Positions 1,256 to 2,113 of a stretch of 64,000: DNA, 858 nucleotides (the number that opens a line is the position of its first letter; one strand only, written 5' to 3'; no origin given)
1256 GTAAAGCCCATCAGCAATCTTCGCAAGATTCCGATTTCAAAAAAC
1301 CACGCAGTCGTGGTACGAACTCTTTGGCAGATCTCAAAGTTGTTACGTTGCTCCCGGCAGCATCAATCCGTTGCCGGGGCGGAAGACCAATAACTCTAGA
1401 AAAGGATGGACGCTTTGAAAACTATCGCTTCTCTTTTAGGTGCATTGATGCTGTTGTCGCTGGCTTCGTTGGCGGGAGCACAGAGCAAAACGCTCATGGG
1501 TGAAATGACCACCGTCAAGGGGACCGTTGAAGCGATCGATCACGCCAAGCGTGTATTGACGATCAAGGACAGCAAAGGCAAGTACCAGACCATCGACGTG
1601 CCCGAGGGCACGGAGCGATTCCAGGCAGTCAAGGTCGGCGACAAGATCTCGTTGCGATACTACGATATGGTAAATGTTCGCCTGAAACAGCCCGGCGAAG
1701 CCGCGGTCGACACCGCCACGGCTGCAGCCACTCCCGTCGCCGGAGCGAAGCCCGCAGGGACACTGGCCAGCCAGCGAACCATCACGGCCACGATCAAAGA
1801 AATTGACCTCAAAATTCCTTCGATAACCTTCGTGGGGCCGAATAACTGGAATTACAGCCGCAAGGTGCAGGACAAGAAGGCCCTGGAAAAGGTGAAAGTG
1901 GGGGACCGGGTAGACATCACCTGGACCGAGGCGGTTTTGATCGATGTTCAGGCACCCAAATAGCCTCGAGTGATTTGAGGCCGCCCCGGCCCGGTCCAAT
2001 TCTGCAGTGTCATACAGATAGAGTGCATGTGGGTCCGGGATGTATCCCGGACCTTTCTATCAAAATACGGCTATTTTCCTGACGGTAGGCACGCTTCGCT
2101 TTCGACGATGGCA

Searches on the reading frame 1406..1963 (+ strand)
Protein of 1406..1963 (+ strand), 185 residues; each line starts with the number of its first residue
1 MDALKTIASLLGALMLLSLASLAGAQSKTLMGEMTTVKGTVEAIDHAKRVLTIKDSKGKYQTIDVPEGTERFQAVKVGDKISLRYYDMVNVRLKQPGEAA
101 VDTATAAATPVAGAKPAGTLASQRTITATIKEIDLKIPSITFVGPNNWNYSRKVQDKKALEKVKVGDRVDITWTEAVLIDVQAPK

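Call 58: search_protein_families(library=pfam, proteins=[window:1406-1963:+], max_evalue=0.001)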
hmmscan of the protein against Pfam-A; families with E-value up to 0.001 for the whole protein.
window:1406-1963:+ (185 aa): 1 family
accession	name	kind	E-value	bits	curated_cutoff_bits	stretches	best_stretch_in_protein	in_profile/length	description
PF11604.15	CusF_Ec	-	1.8e-06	28.1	27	0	36-97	3-62/72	Copper binding periplasmic protein CusF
